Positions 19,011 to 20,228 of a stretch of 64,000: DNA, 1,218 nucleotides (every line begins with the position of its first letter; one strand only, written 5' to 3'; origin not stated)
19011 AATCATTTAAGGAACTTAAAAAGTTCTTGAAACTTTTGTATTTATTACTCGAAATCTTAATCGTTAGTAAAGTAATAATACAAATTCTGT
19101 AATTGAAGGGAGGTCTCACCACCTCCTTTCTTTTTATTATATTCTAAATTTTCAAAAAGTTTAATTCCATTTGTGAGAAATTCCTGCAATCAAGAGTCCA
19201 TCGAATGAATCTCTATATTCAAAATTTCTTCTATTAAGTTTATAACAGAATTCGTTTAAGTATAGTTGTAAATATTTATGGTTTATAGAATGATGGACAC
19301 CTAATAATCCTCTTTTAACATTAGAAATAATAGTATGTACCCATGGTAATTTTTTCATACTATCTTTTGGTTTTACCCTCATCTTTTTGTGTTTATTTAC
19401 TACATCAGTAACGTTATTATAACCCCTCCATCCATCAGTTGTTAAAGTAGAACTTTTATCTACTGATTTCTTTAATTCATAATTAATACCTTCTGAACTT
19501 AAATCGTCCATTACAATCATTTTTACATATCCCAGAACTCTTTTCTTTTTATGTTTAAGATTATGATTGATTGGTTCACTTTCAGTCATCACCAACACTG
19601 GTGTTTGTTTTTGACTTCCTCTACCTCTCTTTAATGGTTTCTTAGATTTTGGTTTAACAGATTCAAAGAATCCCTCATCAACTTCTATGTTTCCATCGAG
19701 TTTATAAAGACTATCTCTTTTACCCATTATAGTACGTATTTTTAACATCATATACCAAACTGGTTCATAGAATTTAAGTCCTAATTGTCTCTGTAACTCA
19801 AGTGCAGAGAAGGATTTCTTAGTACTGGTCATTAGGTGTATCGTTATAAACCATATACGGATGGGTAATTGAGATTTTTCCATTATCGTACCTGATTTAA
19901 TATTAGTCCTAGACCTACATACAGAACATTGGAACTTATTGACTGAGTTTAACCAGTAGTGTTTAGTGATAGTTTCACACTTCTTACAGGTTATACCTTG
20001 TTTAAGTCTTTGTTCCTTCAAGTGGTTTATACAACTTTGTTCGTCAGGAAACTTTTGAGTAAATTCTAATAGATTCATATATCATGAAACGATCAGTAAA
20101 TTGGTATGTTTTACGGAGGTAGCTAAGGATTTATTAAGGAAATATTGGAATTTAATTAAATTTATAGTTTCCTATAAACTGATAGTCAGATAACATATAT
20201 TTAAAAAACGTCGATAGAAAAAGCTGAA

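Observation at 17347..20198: Intact 2.84-kb IS1595-family transposon carrying four passenger genes (24-bp IRs, 8-bp TSD)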

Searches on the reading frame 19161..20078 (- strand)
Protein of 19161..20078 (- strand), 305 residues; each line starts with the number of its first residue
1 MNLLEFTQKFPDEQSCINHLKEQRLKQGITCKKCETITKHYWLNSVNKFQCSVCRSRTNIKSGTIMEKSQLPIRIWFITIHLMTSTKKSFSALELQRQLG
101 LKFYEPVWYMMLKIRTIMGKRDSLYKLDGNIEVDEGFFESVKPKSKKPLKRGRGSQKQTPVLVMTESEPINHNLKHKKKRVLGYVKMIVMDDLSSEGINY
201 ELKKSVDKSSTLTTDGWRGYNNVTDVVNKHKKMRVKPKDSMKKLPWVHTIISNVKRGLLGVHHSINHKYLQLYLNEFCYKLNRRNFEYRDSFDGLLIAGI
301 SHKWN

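Call 5: search_protein_families(library=pfam, proteins=[window:19161-20078:-], max_evalue=0.1)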
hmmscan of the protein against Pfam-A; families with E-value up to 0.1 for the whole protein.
window:19161-20078:- (305 aa): 3 families
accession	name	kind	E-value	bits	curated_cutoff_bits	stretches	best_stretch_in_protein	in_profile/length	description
PF12762.13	DDE_Tnp_IS1595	-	7.1e-27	94.7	27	1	126-282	1-153/153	ISXO2-like transposase domain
PF12760.12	Zn_ribbon_IS1595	-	3.1e-06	27.5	25.4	1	11-56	1-45/46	Transposase zinc-ribbon domain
PF06044.18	DpnI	-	0.011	15.9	26.7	1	5-64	8-69/183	Dam-replacing family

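Call 6: find_encoding_contigs(protein=window:19161-20078:-, flank=6000, max_places=10)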
Protein window:19161-20078:- (305 aa): no gene with exactly this product is on record in the collection.

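Call 8: find_related_loci(query=window:19161-20078:-, collection=genome_contigs, flank=6000)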
Query window:19161-20078:- (305 aa) in genome_contigs; peptide patterns used: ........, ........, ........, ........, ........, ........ (x = any residue, [..] = any of these).
599 stretches matched a pattern (row limit reached: there are more); 511 encode a relative of the query (tblastn E <= 1e-3); the best 80 are kept; 80 distinct loci.
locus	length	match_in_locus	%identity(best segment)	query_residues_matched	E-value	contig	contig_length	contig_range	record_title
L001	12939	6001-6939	63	1-301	2e-130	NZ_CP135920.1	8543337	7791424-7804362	Paraflavitalea speifideaquila strain BL16E chromosome, complete genome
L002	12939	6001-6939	59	1-304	4e-118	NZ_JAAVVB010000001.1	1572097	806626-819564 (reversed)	Mucilaginibacter sp. dw_454 1, whole genome shotgun sequence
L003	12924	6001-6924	58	1-304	7e-117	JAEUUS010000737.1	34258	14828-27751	MAG: Saprospiraceae bacterium isolate new MAG-361 k141_1831597, whole genome shotgun sequence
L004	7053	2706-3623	56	1-304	1e-114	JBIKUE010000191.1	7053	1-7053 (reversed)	MAG: Saprospiraceae bacterium isolate ME2015-08-07_3300034020_group6_bin72 Rohwer_bin598_scaffold_10535_c1, whole genome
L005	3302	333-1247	54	1-304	2e-114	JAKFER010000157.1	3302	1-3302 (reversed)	MAG: Chitinophagaceae bacterium isolate LC078 contig-124_22445, whole genome shotgun sequence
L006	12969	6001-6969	52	1-304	2e-109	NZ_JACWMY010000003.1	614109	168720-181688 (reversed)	Mucilaginibacter pankratovii strain ZT4R22 NODE_3_length_614109_cov_39.759253, whole genome shotgun sequence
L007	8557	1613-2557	52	1-304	2e-104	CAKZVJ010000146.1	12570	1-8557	MAG: uncultured Saprospiraceae bacterium isolate L4_Bin_Bin_51_1 genome assembly, contig: c_000001366031, whole genome s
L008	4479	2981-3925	52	1-304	6e-105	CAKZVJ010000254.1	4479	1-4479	MAG: uncultured Saprospiraceae bacterium isolate L4_Bin_Bin_51_1 genome assembly, contig: c_000000303929, whole genome s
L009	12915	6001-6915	51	1-301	2e-100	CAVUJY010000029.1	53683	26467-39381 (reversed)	MAG: uncultured Bacteroidales bacterium isolate MFD01721.bin.2.190 genome assembly, contig: contig_63278, whole genome s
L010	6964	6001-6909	53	1-302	2e-99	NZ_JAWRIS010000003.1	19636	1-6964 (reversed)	MAG: Proteiniphilum sp. isolate RFS6 c_000000009723, whole genome shotgun sequence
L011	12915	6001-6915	51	1-301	3e-99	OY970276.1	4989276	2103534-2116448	MAG: uncultured Bacteroidales bacterium isolate MFD06435.bin.1.129 genome assembly, chromosome: 1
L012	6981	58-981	51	1-304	2e-99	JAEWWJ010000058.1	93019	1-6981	MAG: Bacteroidetes bacterium isolate OH_SDB_95 k127_329621, whole genome shotgun sequence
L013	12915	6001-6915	51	1-301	3e-99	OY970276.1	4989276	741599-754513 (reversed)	MAG: uncultured Bacteroidales bacterium isolate MFD06435.bin.1.129 genome assembly, chromosome: 1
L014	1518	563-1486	51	1-304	1e-106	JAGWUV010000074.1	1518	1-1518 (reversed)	MAG: Bacteroidota bacterium isolate REEB404 contig-150_102679, whole genome shotgun sequence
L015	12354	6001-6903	51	1-303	5e-98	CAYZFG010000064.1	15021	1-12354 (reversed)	MAG TPA_asm: uncultured Staphylococcus sp. isolate SRP199465_co1_197 genome assembly, contig: NODE_11211_length_15021_co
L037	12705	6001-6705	63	76-300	4e-94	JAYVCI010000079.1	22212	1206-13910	MAG: Chitinophagaceae bacterium isolate GL30_UP_metabinner_1 GL30_UP_metabinner_1_78, whole genome shotgun sequence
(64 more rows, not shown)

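Call 16: find_related_loci(query=window:19161-20078:-, collection=metagenome_contigs, flank=6000)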
Query window:19161-20078:- (305 aa) in metagenome_contigs; peptide patterns used: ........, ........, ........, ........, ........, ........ (x = any residue, [..] = any of these).
600 stretches matched a pattern (row limit reached: there are more); 545 encode a relative of the query (tblastn E <= 1e-3); the best 80 are kept; 80 distinct loci.
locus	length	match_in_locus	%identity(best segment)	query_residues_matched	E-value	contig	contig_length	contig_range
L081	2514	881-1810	57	1-304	2e-122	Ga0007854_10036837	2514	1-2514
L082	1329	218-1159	55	1-304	5e-125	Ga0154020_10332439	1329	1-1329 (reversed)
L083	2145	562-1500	56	1-304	4e-120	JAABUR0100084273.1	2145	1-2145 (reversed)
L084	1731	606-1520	56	1-304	1e-121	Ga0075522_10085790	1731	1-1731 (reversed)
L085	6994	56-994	53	1-304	4e-113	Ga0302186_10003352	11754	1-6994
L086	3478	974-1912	53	1-304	1e-115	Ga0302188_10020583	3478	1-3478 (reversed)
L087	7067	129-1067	54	1-304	4e-113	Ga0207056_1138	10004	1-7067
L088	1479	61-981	56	1-300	3e-121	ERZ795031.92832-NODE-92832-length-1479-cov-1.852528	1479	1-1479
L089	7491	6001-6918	54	1-304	1e-110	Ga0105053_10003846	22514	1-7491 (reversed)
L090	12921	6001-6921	56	1-300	4e-110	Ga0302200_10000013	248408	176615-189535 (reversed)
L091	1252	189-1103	52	1-304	2e-115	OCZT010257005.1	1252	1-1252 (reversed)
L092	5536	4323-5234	52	1-304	4e-106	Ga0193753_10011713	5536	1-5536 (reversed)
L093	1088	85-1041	52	1-305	6e-113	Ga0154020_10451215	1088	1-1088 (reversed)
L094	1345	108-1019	51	1-304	1e-109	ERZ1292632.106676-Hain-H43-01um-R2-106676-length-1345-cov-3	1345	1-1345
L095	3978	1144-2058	49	1-304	4e-102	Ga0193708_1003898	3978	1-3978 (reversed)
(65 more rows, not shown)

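Call 22: search_protein_families(library=ncbifam, proteins=[window:19161-20078:-], max_evalue=0.1)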
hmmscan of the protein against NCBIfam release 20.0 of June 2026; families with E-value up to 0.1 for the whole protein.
window:19161-20078:- (305 aa): 1 family
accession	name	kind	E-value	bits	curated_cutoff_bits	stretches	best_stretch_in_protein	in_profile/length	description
NF033547.1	transpos_IS1595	equivalog_domain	4.3e-63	213.1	75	1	68-284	1-215/215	IS1595 family transposase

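Call 23: search_protein_families(library=padloc, proteins=[window:19161-20078:-], max_evalue=0.1)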
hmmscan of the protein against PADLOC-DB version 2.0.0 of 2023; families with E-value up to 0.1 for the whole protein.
window:19161-20078:- (305 aa): 0 families

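Call 25: find_homologous_proteins(query=window:19161-20078:-, max_evalue=1e-40)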
Query window:19161-20078:- (305 aa): 2789 proteins with E <= 1e-40 among 3415 candidates; the best 120 are listed.
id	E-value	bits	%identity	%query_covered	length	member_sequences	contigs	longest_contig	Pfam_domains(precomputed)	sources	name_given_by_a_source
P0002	1.2e-204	696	100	100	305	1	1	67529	PF12760.13,PF12762.14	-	-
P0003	2.2e-139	482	68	100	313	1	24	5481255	PF12762.14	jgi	jgi:hypothetical protein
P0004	1.2e-125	437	64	98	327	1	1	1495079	PF12762.14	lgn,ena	-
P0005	2.1e-125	436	64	100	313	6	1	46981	PF12760.13,PF12762.14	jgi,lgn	jgi:transposase-like protein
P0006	3.1e-123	429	63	100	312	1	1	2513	PF12760.13,PF12762.14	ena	-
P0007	2.1e-120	420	61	100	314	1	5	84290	PF12760.13,PF12762.14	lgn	-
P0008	5.1e-120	419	62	100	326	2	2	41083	PF12760.13,PF12762.14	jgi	jgi:transposase-like protein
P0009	1.2e-118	414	58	100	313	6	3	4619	PF12762.14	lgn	-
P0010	1.9e-118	413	60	100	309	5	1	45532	PF12760.13,PF12762.14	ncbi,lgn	-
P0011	6.3e-118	412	62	100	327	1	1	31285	PF12760.13,PF12762.14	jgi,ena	jgi:transposase-like protein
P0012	4.1e-117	409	61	100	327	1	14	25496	PF12760.13,PF12762.14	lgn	-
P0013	1.2e-116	408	60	100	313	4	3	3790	PF12760.13,PF12762.14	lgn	-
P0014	2.0e-115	404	58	100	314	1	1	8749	PF12760.13,PF12762.14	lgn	-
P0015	3.5e-114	399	59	100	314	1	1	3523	PF12760.13,PF12762.14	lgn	-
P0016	2.9e-112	393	58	100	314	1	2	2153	PF12760.13,PF12762.14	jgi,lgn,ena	-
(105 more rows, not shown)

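Call 26: find_encoding_contigs(protein=P0003, flank=6000, max_places=10)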
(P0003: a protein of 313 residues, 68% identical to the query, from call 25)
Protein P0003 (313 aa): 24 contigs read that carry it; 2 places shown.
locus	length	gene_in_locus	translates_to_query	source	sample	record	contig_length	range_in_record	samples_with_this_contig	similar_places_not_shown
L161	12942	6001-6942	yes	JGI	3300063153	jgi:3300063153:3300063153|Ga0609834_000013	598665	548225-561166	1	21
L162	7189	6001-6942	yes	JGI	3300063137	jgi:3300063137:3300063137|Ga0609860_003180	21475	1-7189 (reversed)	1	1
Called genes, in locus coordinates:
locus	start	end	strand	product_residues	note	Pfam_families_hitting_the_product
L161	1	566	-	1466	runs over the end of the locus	PF20248:DUF6603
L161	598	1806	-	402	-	PF03372:Exo_endo_phos (weak)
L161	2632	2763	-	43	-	-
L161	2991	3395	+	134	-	-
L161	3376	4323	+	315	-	PF00589:Phage_integrase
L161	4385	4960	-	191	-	-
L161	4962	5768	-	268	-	-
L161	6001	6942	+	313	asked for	PF12762:DDE_Tnp_IS1595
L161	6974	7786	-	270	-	-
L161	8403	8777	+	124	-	-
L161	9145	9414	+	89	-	-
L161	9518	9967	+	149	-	-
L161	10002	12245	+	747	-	PF00722:Glyco_hydro_16 (faint), PF18962:Por_Secre_tail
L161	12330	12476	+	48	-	-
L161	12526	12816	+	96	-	PF01527:HTH_Tnp_1, PF13384:HTH_23, PF13518:HTH_28, PF13551:HTH_29 (weak)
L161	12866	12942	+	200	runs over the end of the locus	PF13276:HTH_21, PF00665:rve, PF13683:rve_3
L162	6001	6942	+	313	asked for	PF12762:DDE_Tnp_IS1595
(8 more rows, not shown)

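Call 29: find_encoding_contigs(protein=P0004, flank=6000, max_places=6)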
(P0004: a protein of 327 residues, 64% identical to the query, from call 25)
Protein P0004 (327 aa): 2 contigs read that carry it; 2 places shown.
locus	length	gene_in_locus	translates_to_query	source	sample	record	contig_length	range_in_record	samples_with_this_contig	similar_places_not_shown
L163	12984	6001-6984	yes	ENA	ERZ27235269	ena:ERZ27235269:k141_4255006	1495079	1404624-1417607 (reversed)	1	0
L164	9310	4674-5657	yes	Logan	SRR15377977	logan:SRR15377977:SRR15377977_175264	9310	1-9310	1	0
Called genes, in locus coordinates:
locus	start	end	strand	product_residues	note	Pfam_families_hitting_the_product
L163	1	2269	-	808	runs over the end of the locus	PF12704:MacB_PCD, PF02687:FtsX, PF12704:MacB_PCD (weak), PF02687:FtsX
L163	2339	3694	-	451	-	PF04389:Peptidase_M28, PF01546:Peptidase_M20 (weak)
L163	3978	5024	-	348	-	PF13349:DUF4097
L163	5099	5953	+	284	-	-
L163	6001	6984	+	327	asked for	PF12762:DDE_Tnp_IS1595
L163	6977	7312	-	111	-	-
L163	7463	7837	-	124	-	-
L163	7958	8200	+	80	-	PF13744:HTH_37 (weak), PF13560:HTH_31 (weak), PF12844:HTH_19, PF01381:HTH_3, PF13443:HTH_26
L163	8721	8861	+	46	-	-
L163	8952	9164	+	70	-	-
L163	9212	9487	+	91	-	-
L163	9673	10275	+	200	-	-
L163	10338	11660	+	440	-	PF04851:ResIII (weak), PF00270:DEAD, PF00271:Helicase_C, PF03880:DbpA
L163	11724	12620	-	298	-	-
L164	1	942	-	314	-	?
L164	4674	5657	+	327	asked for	PF12762:DDE_Tnp_IS1595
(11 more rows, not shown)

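Call 30: find_encoding_contigs(protein=P0005, flank=6000, max_places=6)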
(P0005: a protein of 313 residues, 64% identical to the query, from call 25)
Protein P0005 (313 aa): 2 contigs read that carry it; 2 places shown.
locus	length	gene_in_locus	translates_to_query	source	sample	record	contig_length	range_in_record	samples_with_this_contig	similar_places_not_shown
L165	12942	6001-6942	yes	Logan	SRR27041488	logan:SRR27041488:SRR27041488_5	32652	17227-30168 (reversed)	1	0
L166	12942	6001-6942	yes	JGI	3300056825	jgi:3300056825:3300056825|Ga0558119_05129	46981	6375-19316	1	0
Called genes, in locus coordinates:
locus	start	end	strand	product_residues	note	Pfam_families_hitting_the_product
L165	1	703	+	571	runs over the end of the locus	PF07068:Gp23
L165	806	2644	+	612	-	PF24308:DUF7487, PF18741:MTES_1575 (faint)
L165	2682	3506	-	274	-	PF28363:DUF8385 (faint)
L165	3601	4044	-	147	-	PF20216:DUF6576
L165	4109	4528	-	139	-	-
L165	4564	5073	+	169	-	-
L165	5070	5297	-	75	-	-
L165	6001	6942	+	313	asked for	PF12760:Zn_ribbon_IS1595, PF12762:DDE_Tnp_IS1595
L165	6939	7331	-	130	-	-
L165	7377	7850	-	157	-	-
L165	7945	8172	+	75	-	PF13560:HTH_31 (weak), PF01381:HTH_3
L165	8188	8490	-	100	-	-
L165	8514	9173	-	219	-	PF02086:MethyltransfD12 (faint)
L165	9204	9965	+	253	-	-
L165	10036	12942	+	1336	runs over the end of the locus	-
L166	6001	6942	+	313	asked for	PF12760:Zn_ribbon_IS1595, PF12762:DDE_Tnp_IS1595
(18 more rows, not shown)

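Call 39: find_encoding_contigs(protein=P0012, flank=5000, max_places=8)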
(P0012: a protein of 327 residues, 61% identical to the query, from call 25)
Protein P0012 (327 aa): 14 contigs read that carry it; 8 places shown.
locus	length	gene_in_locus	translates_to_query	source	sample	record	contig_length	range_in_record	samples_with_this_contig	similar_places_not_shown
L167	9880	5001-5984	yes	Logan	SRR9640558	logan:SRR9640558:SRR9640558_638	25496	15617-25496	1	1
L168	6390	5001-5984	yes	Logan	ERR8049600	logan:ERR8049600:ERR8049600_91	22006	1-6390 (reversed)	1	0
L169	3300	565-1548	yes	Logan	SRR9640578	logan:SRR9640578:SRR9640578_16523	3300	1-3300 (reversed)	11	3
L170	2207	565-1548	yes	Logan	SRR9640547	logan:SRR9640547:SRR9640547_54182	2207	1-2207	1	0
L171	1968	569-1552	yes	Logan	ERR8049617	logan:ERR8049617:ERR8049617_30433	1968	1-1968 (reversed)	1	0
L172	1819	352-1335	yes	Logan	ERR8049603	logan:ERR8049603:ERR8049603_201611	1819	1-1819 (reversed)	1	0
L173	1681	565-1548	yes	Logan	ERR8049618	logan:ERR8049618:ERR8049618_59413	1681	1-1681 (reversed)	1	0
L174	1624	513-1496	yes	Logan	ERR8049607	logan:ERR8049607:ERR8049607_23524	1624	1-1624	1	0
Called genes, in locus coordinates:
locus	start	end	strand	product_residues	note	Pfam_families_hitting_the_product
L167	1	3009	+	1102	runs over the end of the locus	PF18962:Por_Secre_tail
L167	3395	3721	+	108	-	PF28474:DUF8412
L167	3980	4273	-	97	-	-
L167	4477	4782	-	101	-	-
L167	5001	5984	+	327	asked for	PF12760:Zn_ribbon_IS1595, PF12762:DDE_Tnp_IS1595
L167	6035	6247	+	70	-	-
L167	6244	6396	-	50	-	-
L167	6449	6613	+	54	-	PF09926:DUF2158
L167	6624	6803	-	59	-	-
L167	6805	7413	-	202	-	-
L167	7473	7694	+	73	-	PF13560:HTH_31, PF01381:HTH_3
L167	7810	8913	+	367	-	PF08378:NERD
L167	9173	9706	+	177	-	-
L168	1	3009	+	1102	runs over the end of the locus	PF18962:Por_Secre_tail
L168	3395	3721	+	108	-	PF28474:DUF8412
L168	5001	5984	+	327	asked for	PF12760:Zn_ribbon_IS1595, PF12762:DDE_Tnp_IS1595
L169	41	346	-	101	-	-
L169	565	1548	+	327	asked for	PF12760:Zn_ribbon_IS1595, PF12762:DDE_Tnp_IS1595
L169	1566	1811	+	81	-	-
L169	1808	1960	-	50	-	-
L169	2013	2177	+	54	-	PF09926:DUF2158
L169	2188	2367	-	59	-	-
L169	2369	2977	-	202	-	-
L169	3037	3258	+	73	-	PF13560:HTH_31, PF01381:HTH_3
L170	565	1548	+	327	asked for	PF12760:Zn_ribbon_IS1595, PF12762:DDE_Tnp_IS1595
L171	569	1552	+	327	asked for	PF12760:Zn_ribbon_IS1595, PF12762:DDE_Tnp_IS1595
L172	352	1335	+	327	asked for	PF12760:Zn_ribbon_IS1595, PF12762:DDE_Tnp_IS1595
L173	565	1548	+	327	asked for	PF12760:Zn_ribbon_IS1595, PF12762:DDE_Tnp_IS1595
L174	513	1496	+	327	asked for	PF12760:Zn_ribbon_IS1595, PF12762:DDE_Tnp_IS1595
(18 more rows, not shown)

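Call 40: find_encoding_contigs(protein=P0007, flank=5000, max_places=6)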
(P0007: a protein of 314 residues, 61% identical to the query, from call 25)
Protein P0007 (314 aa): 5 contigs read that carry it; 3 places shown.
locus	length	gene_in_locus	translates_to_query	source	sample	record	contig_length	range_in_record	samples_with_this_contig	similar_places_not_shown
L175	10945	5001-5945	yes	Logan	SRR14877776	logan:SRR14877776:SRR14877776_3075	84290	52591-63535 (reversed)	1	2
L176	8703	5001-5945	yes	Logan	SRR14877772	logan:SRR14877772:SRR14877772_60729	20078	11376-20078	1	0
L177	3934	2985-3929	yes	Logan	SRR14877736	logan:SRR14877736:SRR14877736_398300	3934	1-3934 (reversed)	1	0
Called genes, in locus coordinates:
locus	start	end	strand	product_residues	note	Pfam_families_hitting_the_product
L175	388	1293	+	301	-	PF02195:ParB_N, PF13022:HTH_Tnp_1_2 (faint)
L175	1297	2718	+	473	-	PF00239:Resolvase, PF07508:Recombinase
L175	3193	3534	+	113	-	-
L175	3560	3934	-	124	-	PF13650:Asp_protease_2 (faint), PF13975:gag-asp_proteas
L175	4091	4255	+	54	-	-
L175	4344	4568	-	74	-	-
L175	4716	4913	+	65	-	-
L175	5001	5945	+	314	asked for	PF12760:Zn_ribbon_IS1595, PF12762:DDE_Tnp_IS1595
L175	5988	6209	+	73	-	-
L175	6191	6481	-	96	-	-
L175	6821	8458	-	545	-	PF00118:Cpn60_TCP1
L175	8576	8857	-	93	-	PF00166:Cpn10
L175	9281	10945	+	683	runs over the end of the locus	PF00676:E1_dh, PF02779:Transket_pyr, PF02780:Transketolase_C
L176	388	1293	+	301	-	PF02195:ParB_N, PF13022:HTH_Tnp_1_2 (faint)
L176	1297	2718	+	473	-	PF00239:Resolvase, PF07508:Recombinase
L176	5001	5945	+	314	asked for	PF12760:Zn_ribbon_IS1595, PF12762:DDE_Tnp_IS1595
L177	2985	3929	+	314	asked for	PF12760:Zn_ribbon_IS1595, PF12762:DDE_Tnp_IS1595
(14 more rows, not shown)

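Call 57: search_dna_similar(query=window:19161-20078:-, collection=plasmids, mode=protein, max_rows=15)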
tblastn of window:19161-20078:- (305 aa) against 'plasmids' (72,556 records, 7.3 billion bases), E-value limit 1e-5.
Records with a match: 328; places in all: 458; records where one place covers at least 80% of the query: 256.
Best place of each record, by identity: <60% 328.
By first word of the organism name: Pseudosulfitobacter 68; Sinorhizobium 33; Ralstonia 18; Xanthomonas 18; Aeromonas 17; Chondrinema 11; Bacteroides 8; Acidiphilium 8; Mesorhizobium 8; Klebsiella 7; and 73 more.
By predicted mobility (MOB-suite, as given by PLSDB): non-mobilizable 149; conjugative 135; mobilizable 44.
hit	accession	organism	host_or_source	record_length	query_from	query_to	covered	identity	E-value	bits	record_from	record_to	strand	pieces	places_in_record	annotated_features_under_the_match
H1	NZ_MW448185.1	Bacteroides fragilis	-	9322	1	301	99%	46.0%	7e-78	265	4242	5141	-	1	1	IS1595-like element ISBbi1 family transposase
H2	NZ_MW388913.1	Bacteroides fragilis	-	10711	1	301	99%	46.0%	7e-78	265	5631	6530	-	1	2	IS1595-like element ISBbi1 family transposase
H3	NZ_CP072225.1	Bacteroides thetaiotaomicron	Homo sapiens,cultured bacterial ...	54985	1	301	99%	46.0%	7e-78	265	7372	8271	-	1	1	IS1595-like element ISBbi1 family transposase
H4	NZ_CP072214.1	Bacteroides xylanisolvens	Homo sapiens,cultured bacterial ...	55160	1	301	99%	46.0%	7e-78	265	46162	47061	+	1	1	IS1595-like element ISBbi1 family transposase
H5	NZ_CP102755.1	Myroides albus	pig,whole organism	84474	1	301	99%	46.0%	7e-78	265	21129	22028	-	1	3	IS1595-like element ISBbi1 family transposase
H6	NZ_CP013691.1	Myroides odoratimimus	Homo sapiens,the First Quanzhou ...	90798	1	301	99%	46.0%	7e-78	265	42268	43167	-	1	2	IS1595-like element ISBbi1 family transposase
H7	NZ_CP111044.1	Chondrinema litorale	Seaweed,red alga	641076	2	298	97%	46.5%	1e-78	266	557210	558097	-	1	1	IS1595 family transposase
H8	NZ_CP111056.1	Chondrinema litorale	Seaweed,red alga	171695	2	298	97%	46.5%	1e-77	264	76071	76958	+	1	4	IS1595 family transposase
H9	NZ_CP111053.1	Chondrinema litorale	Seaweed,red alga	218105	2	298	97%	46.5%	1e-77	264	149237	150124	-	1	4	IS1595 family transposase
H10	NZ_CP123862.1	Sphingobacterium faecium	Cell culture,Feedlot Water bowl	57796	1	301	99%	45.7%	7e-77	262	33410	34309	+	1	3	IS1595-like element ISBbi1 family transposase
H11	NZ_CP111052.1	Chondrinema litorale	Seaweed,red alga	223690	2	298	97%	46.2%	4e-78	265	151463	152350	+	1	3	IS1595 family transposase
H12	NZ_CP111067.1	Chondrinema litorale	Seaweed,red alga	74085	2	298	97%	46.2%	3e-77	263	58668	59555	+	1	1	IS1595 family transposase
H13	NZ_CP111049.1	Chondrinema litorale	Seaweed,red alga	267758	2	298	97%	45.8%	4e-77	262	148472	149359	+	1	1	IS1595 family transposase | hypothetical protein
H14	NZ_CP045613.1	Bacteroides xylanisolvens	Homo sapiens,Abscess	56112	1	305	100%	42.6%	1e-74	255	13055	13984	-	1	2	none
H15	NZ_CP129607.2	Bacteroides fragilis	Homo sapiens,Appendix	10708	1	301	99%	41.5%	3e-44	273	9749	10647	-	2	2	none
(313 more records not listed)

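Call 58: search_dna_similar(query=window:19161-20078:-, collection=phages, mode=protein, max_rows=10)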
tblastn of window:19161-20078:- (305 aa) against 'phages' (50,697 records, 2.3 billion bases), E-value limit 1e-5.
Records with a match: 2; places in all: 2; records where one place covers at least 80% of the query: 2.
Best place of each record, by identity: <60% 2.
By first word of the organism name: Bacteriophage 2.
By host as written in the record: - 2.
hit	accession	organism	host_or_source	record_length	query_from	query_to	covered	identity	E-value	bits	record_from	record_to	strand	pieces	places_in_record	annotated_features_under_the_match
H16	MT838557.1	Bacteriophage sp.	human fecal samples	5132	2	296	97%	24.9%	9e-16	83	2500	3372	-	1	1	record has no annotation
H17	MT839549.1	Bacteriophage sp.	human fecal samples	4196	8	303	97%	24.4%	3e-17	87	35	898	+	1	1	record has no annotation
